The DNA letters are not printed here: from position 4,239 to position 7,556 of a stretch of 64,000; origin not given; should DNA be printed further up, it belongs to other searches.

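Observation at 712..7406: Three-gene operon encoding a GHKL-ATPase/transglutaminase membrane fusion plus two large unrecognisable proteins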

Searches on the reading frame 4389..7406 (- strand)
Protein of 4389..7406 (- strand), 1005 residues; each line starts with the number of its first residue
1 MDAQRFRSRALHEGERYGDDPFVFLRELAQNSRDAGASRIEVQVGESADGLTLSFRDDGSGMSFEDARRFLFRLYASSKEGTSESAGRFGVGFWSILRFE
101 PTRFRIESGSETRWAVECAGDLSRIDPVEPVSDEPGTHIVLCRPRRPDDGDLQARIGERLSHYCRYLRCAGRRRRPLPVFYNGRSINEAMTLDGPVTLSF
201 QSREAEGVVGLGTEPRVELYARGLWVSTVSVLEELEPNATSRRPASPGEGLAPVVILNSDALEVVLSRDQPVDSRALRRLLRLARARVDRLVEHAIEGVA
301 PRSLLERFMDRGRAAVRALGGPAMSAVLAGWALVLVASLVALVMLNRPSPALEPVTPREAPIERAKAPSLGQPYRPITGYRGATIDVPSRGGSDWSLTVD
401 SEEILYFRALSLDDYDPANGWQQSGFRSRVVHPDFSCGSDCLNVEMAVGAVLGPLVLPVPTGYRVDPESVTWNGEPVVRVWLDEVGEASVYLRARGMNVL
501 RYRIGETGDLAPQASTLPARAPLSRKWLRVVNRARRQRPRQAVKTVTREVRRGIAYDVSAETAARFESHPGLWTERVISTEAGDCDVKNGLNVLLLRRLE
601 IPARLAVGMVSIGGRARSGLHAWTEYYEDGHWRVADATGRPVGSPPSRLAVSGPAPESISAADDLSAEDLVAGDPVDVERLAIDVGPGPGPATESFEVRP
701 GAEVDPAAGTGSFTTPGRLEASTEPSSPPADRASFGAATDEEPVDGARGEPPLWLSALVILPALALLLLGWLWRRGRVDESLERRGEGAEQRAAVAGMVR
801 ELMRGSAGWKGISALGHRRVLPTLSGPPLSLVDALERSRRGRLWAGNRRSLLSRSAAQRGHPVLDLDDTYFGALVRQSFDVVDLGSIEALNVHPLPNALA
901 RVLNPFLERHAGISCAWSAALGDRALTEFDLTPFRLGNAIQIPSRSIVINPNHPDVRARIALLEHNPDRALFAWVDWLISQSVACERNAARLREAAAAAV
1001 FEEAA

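Call 7: search_protein_families(library=pfam, proteins=[window:4389-7406:-], max_evalue=1)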
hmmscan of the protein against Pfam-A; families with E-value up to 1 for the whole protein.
window:4389-7406:- (1005 aa): 4 families
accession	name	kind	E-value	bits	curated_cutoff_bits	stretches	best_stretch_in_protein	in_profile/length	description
PF01841.26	Transglut_core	-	3.3e-11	43.9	23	1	536-637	11-108/108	Transglutaminase-like superfamily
PF13589.12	HATPase_c_3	-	4.2e-11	43.5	25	1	25-97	7-82/137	Histidine kinase-, DNA gyrase B-, and HSP90-like ATPase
PF02518.31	HATPase_c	-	5.7e-05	24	26.4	1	25-96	10-80/111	Histidine kinase-, DNA gyrase B-, and HSP90-like ATPase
PF25794.1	SACS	-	0.0019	18.5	32.8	0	16-42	14-38/247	Sacsin domain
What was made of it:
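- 4389..7406 (-): Gene 1 (1005 aa): membrane protein with an Hsp90-like GHKL ATPase and a TgpA-like transglutaminase. Pfam HATPase_c_3 + Transglut_core (call 7).
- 5496..5834 (-): Periplasmic transglutaminase-like core (res 525-637) with the Cys585-His621-Asp636 triad. Pfam PF01841, E 3e-11 (call 7).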

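Call 8: search_protein_families(library=padloc, proteins=[window:4389-7406:-], max_evalue=1)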
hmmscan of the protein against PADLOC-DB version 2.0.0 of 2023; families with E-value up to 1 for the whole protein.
window:4389-7406:- (1005 aa): 4 families
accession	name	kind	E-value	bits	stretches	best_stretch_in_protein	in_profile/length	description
PDLC03968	TmtA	-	6.2e-12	42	1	6-99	60-150/1486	-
PDLC03966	TmtA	-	0.0054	12.5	1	24-98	46-128/1655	-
PDLC03965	TmtA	-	0.0098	11.9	1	25-96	35-103/1370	-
PDLC03964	TmtA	-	0.0098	11.9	1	27-98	52-123/1538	-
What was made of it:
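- Closest known: Tiamat defence protein TmtA. Different: TmtA proteins are about 1400-1650 aa (profile lengths, call 8), and a defence-island setting is assumed for Tiamat from general knowledge rather than checked here.
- PADLOC TmtA model hit, E 6e-12 (call 8). The TmtA match covers only GHKL residues 6-99 of a 1486-position profile (call 8).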

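Call 9: search_protein_families(library=ncbifam, proteins=[window:4389-7406:-], max_evalue=1)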
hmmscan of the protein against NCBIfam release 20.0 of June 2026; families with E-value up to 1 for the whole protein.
window:4389-7406:- (1005 aa): 16 families
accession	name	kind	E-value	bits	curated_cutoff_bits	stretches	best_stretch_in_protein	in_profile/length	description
NF047352.1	P_loop_sacsin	domain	3.1e-12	46.8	50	1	24-99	3-73/80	sacsin N-terminal ATP-binding-like domain-containing protein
NF010683.0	PRK14083.1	equivalog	8.5e-09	34.4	455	1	19-168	25-192/604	HSP90 family protein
TIGR00585.2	mutl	equivalog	1.1e-07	31.1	180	1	23-79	23-77/555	DNA mismatch repair endonuclease MutL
NF000951.0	PRK00095.2-1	equivalog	0.0003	19.6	391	1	24-79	28-80/559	DNA mismatch repair endonuclease MutL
NF000953.0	PRK00095.2-4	equivalog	0.0022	17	693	1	23-73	25-74/611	DNA mismatch repair endonuclease MutL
NF000950.0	PRK00095.1-3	equivalog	0.0031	16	756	1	23-79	26-80/641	DNA mismatch repair endonuclease MutL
NF003555.1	PRK05218.1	equivalog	0.0044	15.5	371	1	31-168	50-199/614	molecular chaperone HtpG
NF050001.1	restrict_BbrUII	equivalog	0.006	15.1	550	1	25-78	25-76/659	BbrUII/HgiDII family restriction enzyme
NF000949.0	PRK00095.1-2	equivalog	0.0067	15.5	750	1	23-73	29-78/634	DNA mismatch repair endonuclease MutL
NF000948.0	PRK00095.1-1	equivalog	0.012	14.5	701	1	24-72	26-73/625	DNA mismatch repair endonuclease MutL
NF000954.0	PRK00095.2-5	equivalog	0.083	11.2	937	1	25-78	31-82/588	DNA mismatch repair endonuclease MutL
NF040750.1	tetrathio_HK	equivalog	0.095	11.1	750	1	25-80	461-516/555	tetrathionate respiration histidine kinase TtrS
TIGR02916.1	PEP_his_kin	equivalog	0.21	10.1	300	1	25-80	584-641/679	XrtA/PEP-CTERM system histidine kinase PrsK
NF000952.0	PRK00095.2-2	subfamily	0.24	9.8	840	1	22-79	24-79/623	DNA mismatch repair endonuclease MutL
NF047405.1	SensHisKinSapS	equivalog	0.25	10.6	550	1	38-83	247-292/341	two-component system sensor histidine kinase SapS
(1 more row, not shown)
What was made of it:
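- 6972..7406 (-): Gene 1 res 1-145: GHKL (Bergerat) ATP-binding domain, cytoplasmic. NCBIfam sacsin-type domain scores 46.8 bits against a cut-off of 50 (call 9).
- On Hsp90 family sensu stricto (HtpG/TRAP1): NCBIfam HSP90-family PRK14083 scores 34 bits against 455, and HtpG scores 15.5 against 371 (call 9).
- On Sacsin-type GHKL domain (NF047352): 46.8 bits against a cut-off of 50 (call 9).
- Closest known: MutL-type heterodimers. Different: MutL NCBIfam scores are 31 bits or less against cut-offs of 180 or more (call 9).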

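Call 10: find_homologous_proteins(query=window:4389-7406:-)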
Query window:4389-7406:- (1005 aa): 423 proteins with E <= 0.001 among 8000 candidates; the best 120 are listed.
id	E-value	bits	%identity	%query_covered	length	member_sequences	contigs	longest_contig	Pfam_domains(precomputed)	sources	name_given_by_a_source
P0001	0.0e+0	2245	100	100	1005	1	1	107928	PF13589.13,PF01841.26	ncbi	-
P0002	0.0e+0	1556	73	98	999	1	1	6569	PF13589.13,PF01841.26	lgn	-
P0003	0.0e+0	1170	58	100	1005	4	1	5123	PF02518.32,PF13589.13,PF01841.26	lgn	-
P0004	0.0e+0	1155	56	100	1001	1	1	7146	PF13589.13,PF01841.26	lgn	-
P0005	1.6e-181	624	39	99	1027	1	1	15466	PF13589.13,PF01841.26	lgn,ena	-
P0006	4.6e-181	623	39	100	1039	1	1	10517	PF13589.13,PF01841.26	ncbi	ncbi:MAG: transglutaminase domain-containing protein [Myxococcota bacterium]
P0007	2.7e-179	617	39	98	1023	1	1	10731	PF13589.13,PF01841.26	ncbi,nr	ncbi:MAG: ATP-binding protein [Clostridia bacterium]|nr:ATP-binding protein [Deltaproteobacteria bac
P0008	1.6e-177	611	39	99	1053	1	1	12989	PF13589.13,PF01841.26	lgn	-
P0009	5.1e-177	609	40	99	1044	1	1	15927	PF13589.13,PF01841.26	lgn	-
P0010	2.4e-175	604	39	97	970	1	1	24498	PF13589.13,PF01841.26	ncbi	-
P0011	5.7e-174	599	51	33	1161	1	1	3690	PF13589.13,PF01841.26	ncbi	-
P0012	1.3e-172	595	43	64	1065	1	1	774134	PF13589.13,PF01841.26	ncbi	-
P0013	1.3e-171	591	38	99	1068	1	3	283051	PF13589.13,PF25794.2,PF01841.26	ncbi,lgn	-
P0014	1.3e-168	581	44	63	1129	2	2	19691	PF13589.13,PF01841.26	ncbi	-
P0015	5.3e-166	573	37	100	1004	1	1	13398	PF13589.13,PF01841.26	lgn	-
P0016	1.8e-163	564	43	64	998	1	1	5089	PF13589.13,PF01841.26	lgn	-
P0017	2.5e-158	547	38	100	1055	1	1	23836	PF13589.13,PF01841.26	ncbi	-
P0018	6.8e-158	546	39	100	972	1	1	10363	PF13589.13,PF01841.26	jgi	jgi:transglutaminase-like putative cysteine protease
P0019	2.9e-152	527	42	63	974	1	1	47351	PF13589.13,PF01841.26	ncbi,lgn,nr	ncbi:MAG: ATP-binding protein [Deltaproteobacteria bacterium]|nr:ATP-binding protein [Deltaproteobac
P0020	1.0e-150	522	43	63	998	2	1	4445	PF13589.13,PF01841.26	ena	-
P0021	1.6e-150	521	42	66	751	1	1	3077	PF13589.13,PF01841.26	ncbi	ncbi:MAG: transglutaminase domain-containing protein, partial [Myxococcota bacterium]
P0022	5.7e-148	513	38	91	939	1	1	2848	PF01841.26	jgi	jgi:hypothetical protein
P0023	5.6e-132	460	36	99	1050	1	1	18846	PF13589.13,PF01841.26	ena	-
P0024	1.3e-125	439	38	64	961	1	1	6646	PF13589.13,PF01841.26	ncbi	-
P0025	1.6e-125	439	40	64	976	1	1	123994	PF13589.13,PF01841.26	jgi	jgi:transglutaminase superfamily protein/histidine kinase/DNA gyrase B/HSP90-like ATPase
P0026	5.7e-124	434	50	31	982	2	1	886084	PF13589.13,PF01841.26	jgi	-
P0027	6.2e-123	430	39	64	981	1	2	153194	PF13589.13,PF01841.26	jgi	jgi:hypothetical protein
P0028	1.2e-122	429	39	66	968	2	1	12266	PF13589.13,PF01841.26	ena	-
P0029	4.5e-122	427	40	63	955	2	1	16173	PF13589.13,PF01841.26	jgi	-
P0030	1.9e-121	425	32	100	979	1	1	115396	PF02518.32,PF13589.13,PF01841.26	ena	-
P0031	2.1e-120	422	38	67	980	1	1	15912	PF13589.13,PF13471.13,PF01841.26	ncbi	-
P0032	5.2e-120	420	32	100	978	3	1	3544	PF13589.13,PF01841.26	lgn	-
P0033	5.2e-119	417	38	63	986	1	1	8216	PF13589.13,PF01841.26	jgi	-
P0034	9.0e-119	416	38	65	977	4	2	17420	PF13589.13,PF01841.26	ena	-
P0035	2.4e-118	415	34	100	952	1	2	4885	PF13589.13,PF01841.26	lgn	-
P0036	3.2e-117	411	32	97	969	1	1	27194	PF02518.32,PF13589.13,PF01841.26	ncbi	-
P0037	3.9e-117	411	34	100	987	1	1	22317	PF13589.13,PF13471.13,PF01841.26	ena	-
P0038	8.3e-117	410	34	100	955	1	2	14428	PF13589.13,PF01841.26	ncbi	-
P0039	1.1e-116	409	33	100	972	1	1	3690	PF13589.13,PF01841.26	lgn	-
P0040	1.6e-116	409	32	98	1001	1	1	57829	PF13589.13,PF01841.26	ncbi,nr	ncbi:MAG: hypothetical protein GY854_31840 [Deltaproteobacteria bacterium]|nr:hypothetical protein [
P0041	2.4e-116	408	39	65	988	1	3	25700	PF13589.13,PF01841.26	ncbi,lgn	-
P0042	3.3e-116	408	39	62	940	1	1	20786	PF13589.13,PF01841.26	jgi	jgi:hypothetical protein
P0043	3.6e-116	408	34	95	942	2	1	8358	PF02518.32,PF13589.13,PF01841.26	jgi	jgi:transglutaminase-like putative cysteine protease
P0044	6.8e-115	403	38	66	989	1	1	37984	PF13589.13,PF01841.26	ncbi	ncbi:MAG: transglutaminase domain-containing protein [Polyangia bacterium]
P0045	1.7e-114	402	32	99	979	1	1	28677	PF13589.13,PF01841.26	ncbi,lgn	-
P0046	8.1e-114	400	32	99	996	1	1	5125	PF13589.13,PF01841.26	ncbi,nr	ncbi:MAG: hypothetical protein GY950_17230, partial [bacterium]|nr:hypothetical protein [bacterium]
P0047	3.3e-113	398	37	63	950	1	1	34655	PF02518.32,PF13589.13,PF01841.26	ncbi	-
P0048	5.8e-113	397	35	65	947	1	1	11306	PF13589.13,PF01841.26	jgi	jgi:hypothetical protein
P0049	6.1e-113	397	36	67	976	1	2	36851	PF13589.13,PF01841.26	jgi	jgi:hypothetical protein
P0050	7.5e-113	397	32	68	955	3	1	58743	PF13589.13,PF01841.26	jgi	jgi:hypothetical protein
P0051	8.9e-113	396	38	65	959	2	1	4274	PF13589.13,PF01841.26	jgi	jgi:hypothetical protein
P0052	1.8e-112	395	36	65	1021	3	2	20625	PF13589.13,PF01841.26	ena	-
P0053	3.4e-112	395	45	32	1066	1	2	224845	PF13589.13,PF01841.26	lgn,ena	-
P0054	3.4e-112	395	32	100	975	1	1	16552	PF13589.13,PF13471.13,PF01841.26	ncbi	-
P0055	5.9e-112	394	36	62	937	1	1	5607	PF13589.13,PF01841.26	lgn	-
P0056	8.0e-112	393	35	97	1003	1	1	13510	PF13589.13,PF01841.26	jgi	jgi:hypothetical protein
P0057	4.0e-111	391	37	65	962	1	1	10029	PF13589.13,PF01841.26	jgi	-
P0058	4.9e-111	391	33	98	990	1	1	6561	PF02518.32,PF13589.13,PF01841.26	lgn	-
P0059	6.8e-111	390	38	64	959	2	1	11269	PF13589.13,PF01841.26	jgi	jgi:hypothetical protein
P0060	1.2e-110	389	38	63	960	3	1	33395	PF13589.13,PF01841.26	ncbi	-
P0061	2.0e-110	389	38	63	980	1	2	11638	PF13589.13,PF01841.26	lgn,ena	-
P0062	1.1e-109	386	34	99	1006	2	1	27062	PF13589.13,PF01841.26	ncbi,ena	-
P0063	1.9e-109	385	38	65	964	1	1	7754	PF13589.13,PF01841.26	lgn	-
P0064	3.6e-109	385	37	63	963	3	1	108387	PF13589.13,PF01841.26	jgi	jgi:hypothetical protein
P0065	4.9e-109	384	38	63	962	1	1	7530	PF13589.13,PF01841.26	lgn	-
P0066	5.7e-109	384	33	63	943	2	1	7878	PF13589.13,PF01841.26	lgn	-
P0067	7.7e-109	383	31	98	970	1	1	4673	PF02518.32,PF13589.13,PF01841.26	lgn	-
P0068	8.9e-109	383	38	68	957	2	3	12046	PF02518.32,PF13589.13,PF01841.26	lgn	-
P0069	9.7e-109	383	34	64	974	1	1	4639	PF13589.13,PF01841.26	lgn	-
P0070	1.1e-108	383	37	65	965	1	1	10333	PF13589.13,PF13471.13,PF01841.26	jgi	-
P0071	1.2e-108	383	37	62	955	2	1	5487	PF02518.32,PF13589.13,PF01841.26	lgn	-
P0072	1.3e-108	383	32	100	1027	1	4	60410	PF13589.13,PF01841.26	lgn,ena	-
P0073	1.6e-108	382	37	62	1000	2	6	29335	PF13589.13,PF01841.26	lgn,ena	-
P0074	1.7e-108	382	35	63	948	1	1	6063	PF02518.32,PF13589.13,PF01841.26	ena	-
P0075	2.1e-108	382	33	100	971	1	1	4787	PF13589.13,PF01841.26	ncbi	-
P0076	2.8e-108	382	36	62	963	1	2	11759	PF13589.13,PF01841.26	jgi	jgi:hypothetical protein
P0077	4.0e-108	381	33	99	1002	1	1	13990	PF13589.13,PF01841.26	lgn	-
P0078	7.6e-108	380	38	63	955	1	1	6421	PF13589.13,PF01841.26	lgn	-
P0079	1.7e-107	379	37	65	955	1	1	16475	PF02518.32,PF13589.13,PF01841.26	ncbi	-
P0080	2.8e-107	378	37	69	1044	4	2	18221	PF13589.13,PF25794.2,PF01841.26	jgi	-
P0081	3.7e-107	378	31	100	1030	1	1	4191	PF13589.13,PF01841.26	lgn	-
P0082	3.8e-107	378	35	66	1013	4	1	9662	PF13589.13,PF01841.26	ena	-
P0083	6.5e-107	377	35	65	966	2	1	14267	PF13589.13,PF01841.26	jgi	-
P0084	7.0e-107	377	33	62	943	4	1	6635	PF13589.13,PF01841.26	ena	-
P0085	1.3e-106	376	32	90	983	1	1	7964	PF13589.13,PF01841.26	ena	-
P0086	2.4e-106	375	27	19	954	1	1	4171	PF13589.13,PF01841.26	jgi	jgi:transglutaminase-like putative cysteine protease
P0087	3.1e-106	375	38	63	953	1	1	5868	PF13589.13,PF01841.26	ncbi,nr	ncbi:MAG TPA: transglutaminase domain-containing protein, partial [Polyangia bacterium]|nr:transglut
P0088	3.5e-106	375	38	63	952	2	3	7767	PF13589.13,PF01841.26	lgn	-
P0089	6.1e-106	374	33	63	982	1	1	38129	PF02518.32,PF13589.13,PF01841.26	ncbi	-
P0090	6.3e-106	374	37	66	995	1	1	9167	PF13589.13,PF01841.26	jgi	-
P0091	8.9e-106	373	38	63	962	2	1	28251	PF13589.13,PF01841.26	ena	-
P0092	1.8e-105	372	34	100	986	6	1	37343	PF13589.13,PF01841.26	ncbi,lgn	-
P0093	2.8e-105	372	36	86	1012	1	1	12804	PF13589.13,PF25794.2,PF01841.26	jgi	jgi:hypothetical protein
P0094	3.2e-105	371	38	66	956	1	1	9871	PF13589.13,PF01841.26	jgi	jgi:hypothetical protein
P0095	4.4e-105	371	33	100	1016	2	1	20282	PF13589.13,PF25794.2,PF01841.26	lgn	-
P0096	4.6e-105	371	37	66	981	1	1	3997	PF02518.32,PF13589.13,PF01841.26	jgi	-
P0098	1.4e-104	369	38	63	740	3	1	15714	PF02518.32,PF13589.13,PF01841.26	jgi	jgi:hypothetical protein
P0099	3.3e-104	368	39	63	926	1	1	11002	PF13589.13,PF01841.26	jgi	jgi:transglutaminase-like putative cysteine protease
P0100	4.0e-104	368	33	99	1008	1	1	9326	PF13589.13,PF25794.2,PF01841.26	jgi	jgi:Transglutaminase-like superfamily/Histidine kinase-, DNA gyrase B-, and HSP90-like ATPase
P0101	5.5e-104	367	39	63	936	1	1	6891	PF02518.32,PF13589.13,PF25794.2,PF01841.26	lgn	-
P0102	9.2e-104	367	33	99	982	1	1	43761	PF13589.13,PF25794.2,PF01841.26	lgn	-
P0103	1.2e-103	366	37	63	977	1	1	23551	PF13589.13,PF01841.26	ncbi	-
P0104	1.3e-103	366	39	66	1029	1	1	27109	PF02518.32,PF13589.13,PF25794.2,PF01841.26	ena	-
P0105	1.5e-103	366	38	65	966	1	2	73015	PF13589.13,PF01841.26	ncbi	-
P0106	1.8e-103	366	37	64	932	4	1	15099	PF13589.13,PF01841.26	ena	-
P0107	2.2e-103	365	34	99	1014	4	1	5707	PF13589.13,PF25794.2,PF01841.26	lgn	-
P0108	2.7e-103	365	36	63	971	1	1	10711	PF13589.13,PF01841.26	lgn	-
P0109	2.9e-103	365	35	62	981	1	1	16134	PF13589.13,PF01841.26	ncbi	-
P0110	1.5e-102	363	35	64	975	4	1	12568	PF13589.13,PF01841.26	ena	-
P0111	2.4e-102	362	31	99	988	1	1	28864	PF13589.13,PF01841.26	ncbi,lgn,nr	ncbi:MAG: ATP-binding protein [Deltaproteobacteria bacterium]|nr:ATP-binding protein [Deltaproteobac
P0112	3.0e-102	362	29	99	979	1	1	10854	PF13589.13,PF01841.26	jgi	jgi:histidine kinase/DNA gyrase B/HSP90-like ATPase/transglutaminase superfamily protein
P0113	4.1e-102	361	33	85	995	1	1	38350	PF13589.13,PF01841.26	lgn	-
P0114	9.4e-102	360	33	99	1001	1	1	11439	PF13589.13,PF01841.26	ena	-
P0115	1.0e-101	360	36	64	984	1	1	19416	PF13589.13,PF01841.26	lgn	-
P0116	3.2e-101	358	41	34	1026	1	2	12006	PF13589.13,PF01841.26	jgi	-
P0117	3.6e-101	358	36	65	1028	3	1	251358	PF13589.13,PF25794.2,PF01841.26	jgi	jgi:hypothetical protein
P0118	4.6e-101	358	36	65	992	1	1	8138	PF13589.13,PF01841.26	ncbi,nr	ncbi:MAG: ATP-binding protein [Deltaproteobacteria bacterium]|nr:ATP-binding protein [Deltaproteobac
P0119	7.9e-101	357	37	65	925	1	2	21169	PF13589.13,PF01841.26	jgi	jgi:hypothetical protein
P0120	9.6e-101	357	37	63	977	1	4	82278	PF13589.13,PF01841.26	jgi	-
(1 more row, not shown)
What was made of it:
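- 4389..7406 (-): 423 homologues, the best 120 listed and nearly all carrying the same two domains (call 10).
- On Sacsin-type GHKL domain (NF047352): Pfam SACS is listed for several homologues (call 10).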
